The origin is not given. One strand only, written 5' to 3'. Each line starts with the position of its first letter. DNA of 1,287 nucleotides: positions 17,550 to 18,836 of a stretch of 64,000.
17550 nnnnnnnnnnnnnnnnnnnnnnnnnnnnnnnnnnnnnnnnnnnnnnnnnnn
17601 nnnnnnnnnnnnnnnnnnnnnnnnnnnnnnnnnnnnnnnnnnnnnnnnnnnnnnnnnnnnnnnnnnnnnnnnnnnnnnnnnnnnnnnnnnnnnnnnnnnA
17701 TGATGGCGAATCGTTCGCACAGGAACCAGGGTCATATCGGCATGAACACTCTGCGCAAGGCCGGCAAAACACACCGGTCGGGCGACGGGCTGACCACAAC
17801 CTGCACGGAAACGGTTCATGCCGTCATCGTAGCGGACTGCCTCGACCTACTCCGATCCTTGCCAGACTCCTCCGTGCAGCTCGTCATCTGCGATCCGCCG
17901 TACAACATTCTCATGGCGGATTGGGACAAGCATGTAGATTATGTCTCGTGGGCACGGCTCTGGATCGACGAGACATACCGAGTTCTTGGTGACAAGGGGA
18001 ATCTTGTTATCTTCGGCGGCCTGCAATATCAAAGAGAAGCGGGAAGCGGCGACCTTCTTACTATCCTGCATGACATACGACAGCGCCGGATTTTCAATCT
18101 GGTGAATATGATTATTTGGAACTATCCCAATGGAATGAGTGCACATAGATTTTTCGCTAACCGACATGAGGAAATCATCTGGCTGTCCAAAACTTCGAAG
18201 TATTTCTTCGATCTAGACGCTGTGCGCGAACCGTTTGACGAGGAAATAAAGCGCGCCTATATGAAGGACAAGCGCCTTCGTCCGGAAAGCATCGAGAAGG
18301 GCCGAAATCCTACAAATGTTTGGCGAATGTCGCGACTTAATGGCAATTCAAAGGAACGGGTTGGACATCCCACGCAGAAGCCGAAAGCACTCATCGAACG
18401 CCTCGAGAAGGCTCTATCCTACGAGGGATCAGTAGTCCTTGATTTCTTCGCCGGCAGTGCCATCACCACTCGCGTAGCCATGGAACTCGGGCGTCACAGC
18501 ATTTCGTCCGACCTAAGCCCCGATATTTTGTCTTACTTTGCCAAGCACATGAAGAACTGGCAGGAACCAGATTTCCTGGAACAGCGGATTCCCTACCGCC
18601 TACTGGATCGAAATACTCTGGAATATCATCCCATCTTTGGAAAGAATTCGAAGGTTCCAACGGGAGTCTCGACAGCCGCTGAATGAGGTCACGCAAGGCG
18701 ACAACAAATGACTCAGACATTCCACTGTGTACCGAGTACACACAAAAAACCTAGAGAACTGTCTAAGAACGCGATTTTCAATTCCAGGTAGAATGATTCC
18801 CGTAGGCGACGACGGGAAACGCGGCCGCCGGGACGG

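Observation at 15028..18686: Atypical nuclease-helicase fused protein translationally coupled to a beta-class DNA methyltransferase (candidate non-canonical R-M or defence system)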

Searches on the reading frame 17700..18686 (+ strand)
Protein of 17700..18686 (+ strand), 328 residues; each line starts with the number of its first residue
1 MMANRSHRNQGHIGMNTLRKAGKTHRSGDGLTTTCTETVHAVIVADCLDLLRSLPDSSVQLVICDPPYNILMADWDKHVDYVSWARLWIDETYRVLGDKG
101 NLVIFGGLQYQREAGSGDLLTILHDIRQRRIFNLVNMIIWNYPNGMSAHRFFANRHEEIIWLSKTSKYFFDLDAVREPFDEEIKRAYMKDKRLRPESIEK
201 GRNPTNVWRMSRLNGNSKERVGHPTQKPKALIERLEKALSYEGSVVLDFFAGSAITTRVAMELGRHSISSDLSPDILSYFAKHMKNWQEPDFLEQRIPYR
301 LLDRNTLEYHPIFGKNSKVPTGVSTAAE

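Call 8: search_protein_families(library=pfam, proteins=[window:17700-18686:+], max_evalue=0.01)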
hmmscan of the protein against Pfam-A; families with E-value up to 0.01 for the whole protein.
window:17700-18686:+ (328 aa): 2 families
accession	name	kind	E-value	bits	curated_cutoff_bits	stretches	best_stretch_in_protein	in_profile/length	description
PF01555.25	N6_N4_Mtase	-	1.7e-52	179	26.7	1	59-279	1-218/221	DNA methylase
PF02086.21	MethyltransfD12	-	0.0016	18.7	22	0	231-293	8-69/253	D12 class N6 adenine-specific DNA methyltransferase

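Call 9: search_protein_families(library=padloc, proteins=[window:17700-18686:+], max_evalue=0.01)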
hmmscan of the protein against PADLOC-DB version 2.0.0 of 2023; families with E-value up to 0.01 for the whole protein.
window:17700-18686:+ (328 aa): 62 families (the best 25 are shown)
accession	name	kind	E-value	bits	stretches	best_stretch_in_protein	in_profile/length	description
PDLC03327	MTase_II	-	1.3e-133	443.2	1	2-301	1-301/319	Type II methyltransferase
PDLC03299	MTase_II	-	3.5e-55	185.6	1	35-285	10-258/296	Type II methyltransferase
PDLC03371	MTase_II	-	6.2e-48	161.6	1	37-286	8-254/260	Type II methyltransferase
PDLC03300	MTase_II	-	8.1e-42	141.3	2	76-285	81-277/302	Type II methyltransferase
PDLC03320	MTase_II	-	1.3e-40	137.4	1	41-278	34-268/289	Type II methyltransferase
PDLC03230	MTase_II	-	6.1e-35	119.2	1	41-272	37-270/360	Type II methyltransferase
PDLC03387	MTase_II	-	7.8e-29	98.7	2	129-285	137-276/289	Type II methyltransferase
PDLC03353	MTase_II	-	2.9e-28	97.1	1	40-283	10-249/260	Type II methyltransferase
PDLC03265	MTase_II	-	1.6e-27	94.8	2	39-147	24-129/333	Type II methyltransferase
PDLC03738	oMTase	-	3.5e-27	93.1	1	32-273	13-254/376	orphan methyltransferase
PDLC03216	MTase_II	-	1.3e-26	91.4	1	35-280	7-251/364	Type II methyltransferase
PDLC03339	MTase_II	-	1.1e-23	81.7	1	40-282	4-269/399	Type II methyltransferase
PDLC03350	MTase_II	-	2.2e-21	74.6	1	37-287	54-298/312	Type II methyltransferase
PDLC03337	MTase_II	-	1.2e-20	71.9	1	40-285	9-247/264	Type II methyltransferase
PDLC03251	MTase_II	-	5.8e-17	59.9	2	42-118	7-79/282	Type II methyltransferase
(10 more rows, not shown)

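Call 10: search_protein_families(library=ncbifam, proteins=[window:17700-18686:+], max_evalue=0.01)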
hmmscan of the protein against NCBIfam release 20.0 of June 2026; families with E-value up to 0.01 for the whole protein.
window:17700-18686:+ (328 aa): 3 families
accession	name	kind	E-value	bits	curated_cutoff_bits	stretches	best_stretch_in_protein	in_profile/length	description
NF008572.0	PRK11524.1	equivalog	5.3e-40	137.4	292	1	34-278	9-250/294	adenine-specific DNA-methyltransferase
NF050803.1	DnaMtaseCcrMCaul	equivalog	1.2e-25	90.2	830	1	40-279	4-242/350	adenine-specific DNA-methyltransferase CcrM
NF010253.0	PRK13699.1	subfamily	7.2e-12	45.5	244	2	221-272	142-193/226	DNA methyltransferase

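Call 17: search_solved_structures(query=window:17700-18683:+, max_evalue=0.001)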
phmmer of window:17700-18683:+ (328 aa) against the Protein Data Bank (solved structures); distinct sequences matched with E-value up to 0.001: 12.
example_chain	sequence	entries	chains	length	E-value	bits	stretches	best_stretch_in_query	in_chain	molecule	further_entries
1eg2_A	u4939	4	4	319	1.9e-128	431.7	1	2-302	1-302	MODIFICATION METHYLASE RSRI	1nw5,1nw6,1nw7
1nw8_A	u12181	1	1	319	6.8e-128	429.9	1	2-302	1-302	MODIFICATION METHYLASE RSRI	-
9c3u_A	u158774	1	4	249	9.4e-31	110.6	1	51-273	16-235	Methyltransferase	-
8urk_A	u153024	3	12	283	1.3e-30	110.1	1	51-273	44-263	Methyltransferase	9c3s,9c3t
1g60_A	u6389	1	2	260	7.2e-27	97.8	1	44-277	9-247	Adenine-specific Methyltransferase MboIIA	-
6pbd_A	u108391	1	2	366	7.1e-17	65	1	41-278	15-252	Modification methylase CcrMI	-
2zie_A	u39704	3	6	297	3.5e-12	49.6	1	38-282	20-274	Putative modification methylase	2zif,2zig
8s9m_A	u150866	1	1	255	1.2e-08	38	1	42-280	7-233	DNA cytosine-N4 methyltransferase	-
8s9n_A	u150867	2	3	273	1.2e-08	38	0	41-71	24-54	DNA cytosine-N4 methyltransferase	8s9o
1boo_A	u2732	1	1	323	3.1e-08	36.6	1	40-281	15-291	PROTEIN (N-4 CYTOSINE-SPECIFIC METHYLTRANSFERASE PVU II)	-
5hfj_A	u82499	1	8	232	0.00031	23.5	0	218-272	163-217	Adenine specific DNA methyltransferase (DpnA)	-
5hek_A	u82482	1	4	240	0.00032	23.4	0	218-274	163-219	Adenine specific DNA methyltransferase (DpnA)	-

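Call 18: search_solved_structures(query=window:17700-18683:+, max_evalue=1e-50, show_alignments=1)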
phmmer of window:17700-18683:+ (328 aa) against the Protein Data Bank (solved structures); distinct sequences matched with E-value up to 1e-50: 2.
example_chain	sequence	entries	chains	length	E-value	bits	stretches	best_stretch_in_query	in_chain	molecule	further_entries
1eg2_A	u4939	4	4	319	1.9e-128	431.7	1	2-302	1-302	MODIFICATION METHYLASE RSRI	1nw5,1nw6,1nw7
1nw8_A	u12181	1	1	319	6.8e-128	429.9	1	2-302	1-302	MODIFICATION METHYLASE RSRI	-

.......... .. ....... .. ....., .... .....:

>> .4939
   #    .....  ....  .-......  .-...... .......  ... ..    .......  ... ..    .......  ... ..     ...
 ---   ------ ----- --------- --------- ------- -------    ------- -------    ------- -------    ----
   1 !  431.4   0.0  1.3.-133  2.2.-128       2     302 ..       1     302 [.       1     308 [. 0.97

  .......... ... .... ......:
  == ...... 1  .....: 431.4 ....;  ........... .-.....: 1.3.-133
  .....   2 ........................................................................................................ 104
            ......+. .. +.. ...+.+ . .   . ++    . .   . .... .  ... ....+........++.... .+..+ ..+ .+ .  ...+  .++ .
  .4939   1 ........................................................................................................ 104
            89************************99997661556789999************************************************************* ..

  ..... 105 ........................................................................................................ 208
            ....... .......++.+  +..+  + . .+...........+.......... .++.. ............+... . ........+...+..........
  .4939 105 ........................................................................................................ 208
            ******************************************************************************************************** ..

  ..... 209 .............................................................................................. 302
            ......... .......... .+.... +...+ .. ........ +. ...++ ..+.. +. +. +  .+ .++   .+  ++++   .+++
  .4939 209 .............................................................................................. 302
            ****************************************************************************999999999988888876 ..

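Call 63: find_related_loci(query=A4, collection=metagenome_contigs, flank=5000)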
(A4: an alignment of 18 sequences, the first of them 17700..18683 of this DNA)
Query A4 (328 aa) in metagenome_contigs; peptide patterns used: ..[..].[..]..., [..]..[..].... (x = any residue, [..] = any of these).
600 stretches matched a pattern (row limit reached: there are more); 318 encode a relative of the query (tblastn E <= 1e-3); the best 80 are kept; 80 distinct loci.
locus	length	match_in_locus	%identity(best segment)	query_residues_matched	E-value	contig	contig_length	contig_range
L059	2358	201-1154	68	4-320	4e-166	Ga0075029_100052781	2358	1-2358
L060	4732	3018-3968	67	1-316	7e-157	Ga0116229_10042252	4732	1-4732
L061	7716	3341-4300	67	1-319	2e-153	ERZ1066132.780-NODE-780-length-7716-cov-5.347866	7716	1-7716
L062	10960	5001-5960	67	1-319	2e-153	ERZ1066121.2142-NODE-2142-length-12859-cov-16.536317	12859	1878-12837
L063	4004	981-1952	66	2-328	7e-157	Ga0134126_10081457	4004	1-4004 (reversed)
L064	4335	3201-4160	66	1-319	1e-154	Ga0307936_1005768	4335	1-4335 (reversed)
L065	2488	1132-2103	65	1-323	2e-159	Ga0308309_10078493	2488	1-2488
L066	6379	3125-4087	67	1-320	1e-150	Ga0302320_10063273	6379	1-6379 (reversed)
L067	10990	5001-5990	64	1-328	8e-149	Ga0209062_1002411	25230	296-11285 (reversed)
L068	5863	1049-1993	62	2-315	6e-137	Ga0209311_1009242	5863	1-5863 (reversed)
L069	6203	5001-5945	62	2-315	1e-136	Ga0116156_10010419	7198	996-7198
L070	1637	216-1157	63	1-314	5e-148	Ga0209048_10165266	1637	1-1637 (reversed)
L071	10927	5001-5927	62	2-313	1e-135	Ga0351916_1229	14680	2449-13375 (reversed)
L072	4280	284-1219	62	2-315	5e-138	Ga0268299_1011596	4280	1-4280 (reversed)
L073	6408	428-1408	60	1-328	2e-134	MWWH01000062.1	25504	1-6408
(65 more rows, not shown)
